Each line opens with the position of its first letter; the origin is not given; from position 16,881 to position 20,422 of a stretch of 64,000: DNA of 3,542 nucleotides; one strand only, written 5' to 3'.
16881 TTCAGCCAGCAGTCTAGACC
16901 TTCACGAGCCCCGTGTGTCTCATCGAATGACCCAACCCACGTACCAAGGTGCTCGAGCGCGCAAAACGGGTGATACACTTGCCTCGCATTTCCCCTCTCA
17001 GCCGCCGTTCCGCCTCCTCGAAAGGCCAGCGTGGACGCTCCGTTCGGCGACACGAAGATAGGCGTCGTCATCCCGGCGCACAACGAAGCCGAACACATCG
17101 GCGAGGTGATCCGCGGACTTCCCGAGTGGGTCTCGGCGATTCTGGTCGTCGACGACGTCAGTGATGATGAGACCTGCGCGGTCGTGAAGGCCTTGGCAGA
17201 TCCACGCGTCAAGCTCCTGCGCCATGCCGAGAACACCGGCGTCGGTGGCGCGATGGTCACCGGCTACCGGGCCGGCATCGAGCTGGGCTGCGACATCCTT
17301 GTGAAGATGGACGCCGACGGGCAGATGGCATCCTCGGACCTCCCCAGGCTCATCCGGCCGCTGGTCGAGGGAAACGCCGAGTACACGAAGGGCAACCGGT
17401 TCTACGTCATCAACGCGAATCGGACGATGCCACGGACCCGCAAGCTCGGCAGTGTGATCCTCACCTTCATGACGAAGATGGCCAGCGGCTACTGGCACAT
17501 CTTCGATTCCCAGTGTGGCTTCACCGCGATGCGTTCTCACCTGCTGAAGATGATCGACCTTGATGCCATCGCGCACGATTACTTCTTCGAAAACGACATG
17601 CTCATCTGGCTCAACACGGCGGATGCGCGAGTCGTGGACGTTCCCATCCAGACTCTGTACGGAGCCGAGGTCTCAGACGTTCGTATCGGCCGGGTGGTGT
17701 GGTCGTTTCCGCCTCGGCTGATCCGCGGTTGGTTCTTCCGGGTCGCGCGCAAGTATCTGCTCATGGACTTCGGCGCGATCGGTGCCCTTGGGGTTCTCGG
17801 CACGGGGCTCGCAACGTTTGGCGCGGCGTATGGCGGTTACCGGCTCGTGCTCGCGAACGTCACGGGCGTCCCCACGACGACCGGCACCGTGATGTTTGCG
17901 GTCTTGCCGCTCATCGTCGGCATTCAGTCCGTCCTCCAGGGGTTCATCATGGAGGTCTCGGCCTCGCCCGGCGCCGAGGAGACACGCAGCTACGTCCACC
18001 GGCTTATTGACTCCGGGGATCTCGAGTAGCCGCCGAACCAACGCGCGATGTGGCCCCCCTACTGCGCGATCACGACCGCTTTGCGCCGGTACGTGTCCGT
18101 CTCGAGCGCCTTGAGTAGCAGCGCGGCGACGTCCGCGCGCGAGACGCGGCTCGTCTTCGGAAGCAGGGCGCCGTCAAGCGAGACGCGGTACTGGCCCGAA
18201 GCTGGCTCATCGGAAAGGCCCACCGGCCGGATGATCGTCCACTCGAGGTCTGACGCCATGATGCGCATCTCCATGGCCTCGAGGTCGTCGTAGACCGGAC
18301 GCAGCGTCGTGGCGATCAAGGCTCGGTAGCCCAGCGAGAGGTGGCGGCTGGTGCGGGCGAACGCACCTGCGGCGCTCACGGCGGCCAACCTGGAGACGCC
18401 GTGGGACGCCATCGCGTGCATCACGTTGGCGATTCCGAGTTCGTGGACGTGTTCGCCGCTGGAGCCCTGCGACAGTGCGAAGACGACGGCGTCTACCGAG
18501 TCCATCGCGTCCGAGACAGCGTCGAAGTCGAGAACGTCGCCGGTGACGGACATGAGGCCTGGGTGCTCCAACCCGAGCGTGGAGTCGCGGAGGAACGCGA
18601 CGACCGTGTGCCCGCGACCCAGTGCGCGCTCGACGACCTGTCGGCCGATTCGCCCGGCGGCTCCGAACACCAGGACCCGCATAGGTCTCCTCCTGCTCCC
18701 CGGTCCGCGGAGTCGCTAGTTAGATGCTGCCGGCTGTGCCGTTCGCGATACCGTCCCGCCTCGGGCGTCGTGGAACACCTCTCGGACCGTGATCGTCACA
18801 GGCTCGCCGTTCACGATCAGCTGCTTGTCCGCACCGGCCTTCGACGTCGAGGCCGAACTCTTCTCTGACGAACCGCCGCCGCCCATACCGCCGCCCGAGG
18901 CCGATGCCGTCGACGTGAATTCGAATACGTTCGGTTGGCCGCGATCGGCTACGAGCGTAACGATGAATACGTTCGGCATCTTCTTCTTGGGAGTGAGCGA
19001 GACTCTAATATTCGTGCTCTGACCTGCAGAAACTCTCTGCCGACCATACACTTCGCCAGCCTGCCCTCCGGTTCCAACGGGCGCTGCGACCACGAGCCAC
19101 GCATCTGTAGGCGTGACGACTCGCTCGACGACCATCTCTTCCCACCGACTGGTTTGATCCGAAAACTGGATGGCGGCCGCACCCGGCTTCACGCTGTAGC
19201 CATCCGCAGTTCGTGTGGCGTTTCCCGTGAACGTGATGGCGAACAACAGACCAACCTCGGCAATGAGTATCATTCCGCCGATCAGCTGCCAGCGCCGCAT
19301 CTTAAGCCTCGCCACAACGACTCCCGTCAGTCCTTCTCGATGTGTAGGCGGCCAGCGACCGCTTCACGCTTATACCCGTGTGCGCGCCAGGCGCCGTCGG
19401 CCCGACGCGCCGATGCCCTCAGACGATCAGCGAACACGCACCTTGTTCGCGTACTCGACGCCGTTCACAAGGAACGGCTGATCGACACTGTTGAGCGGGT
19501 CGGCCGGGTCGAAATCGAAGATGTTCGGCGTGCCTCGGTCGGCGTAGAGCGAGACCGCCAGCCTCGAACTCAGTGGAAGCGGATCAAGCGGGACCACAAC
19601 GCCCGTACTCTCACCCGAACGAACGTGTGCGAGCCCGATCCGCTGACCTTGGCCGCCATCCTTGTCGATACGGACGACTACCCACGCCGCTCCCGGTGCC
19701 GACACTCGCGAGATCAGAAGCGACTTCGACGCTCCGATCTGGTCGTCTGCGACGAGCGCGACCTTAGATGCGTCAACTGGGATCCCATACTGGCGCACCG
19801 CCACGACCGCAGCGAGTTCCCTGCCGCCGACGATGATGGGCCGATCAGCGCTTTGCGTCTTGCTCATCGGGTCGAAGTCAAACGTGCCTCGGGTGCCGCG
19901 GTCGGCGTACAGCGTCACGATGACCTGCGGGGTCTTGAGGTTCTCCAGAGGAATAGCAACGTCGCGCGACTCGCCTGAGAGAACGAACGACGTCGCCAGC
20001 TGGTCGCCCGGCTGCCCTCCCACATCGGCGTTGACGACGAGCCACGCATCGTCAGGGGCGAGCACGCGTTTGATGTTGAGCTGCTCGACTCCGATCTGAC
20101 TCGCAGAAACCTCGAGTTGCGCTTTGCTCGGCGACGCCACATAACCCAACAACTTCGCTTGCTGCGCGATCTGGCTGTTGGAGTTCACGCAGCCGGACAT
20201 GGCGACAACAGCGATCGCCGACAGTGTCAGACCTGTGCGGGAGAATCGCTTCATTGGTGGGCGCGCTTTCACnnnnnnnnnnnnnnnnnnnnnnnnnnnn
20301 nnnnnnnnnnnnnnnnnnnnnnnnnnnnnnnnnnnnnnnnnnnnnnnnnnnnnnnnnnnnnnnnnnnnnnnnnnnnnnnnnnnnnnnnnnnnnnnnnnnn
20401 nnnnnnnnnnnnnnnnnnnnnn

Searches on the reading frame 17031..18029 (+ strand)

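Call 53: search_protein_families(library=pfam, proteins=[window:17031-18029:+], max_evalue=0.00001)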
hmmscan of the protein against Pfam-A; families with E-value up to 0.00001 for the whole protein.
window:17031-18029:+ (332 aa): 2 families
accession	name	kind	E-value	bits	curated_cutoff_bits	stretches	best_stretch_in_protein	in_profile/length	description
PF00535.33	Glycos_transf_2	-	1.1e-21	77.9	23.3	1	12-172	2-164/168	Glycosyl transferase family 2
PF13641.12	Glyco_tranf_2_3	-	5.6e-06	27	27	0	10-206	3-206/230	Glycosyltransferase like family 2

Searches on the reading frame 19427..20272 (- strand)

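Call 53: search_protein_families(library=pfam, proteins=[window:19427-20272:-], max_evalue=0.00001)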
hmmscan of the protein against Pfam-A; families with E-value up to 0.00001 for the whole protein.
window:19427-20272:- (281 aa): 1 family
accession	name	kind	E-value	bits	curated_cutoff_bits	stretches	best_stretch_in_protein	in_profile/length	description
PF23951.1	DUF7282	-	2e-20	73.5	27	2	51-154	1-106/112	Domain of unknown function (DUF7282)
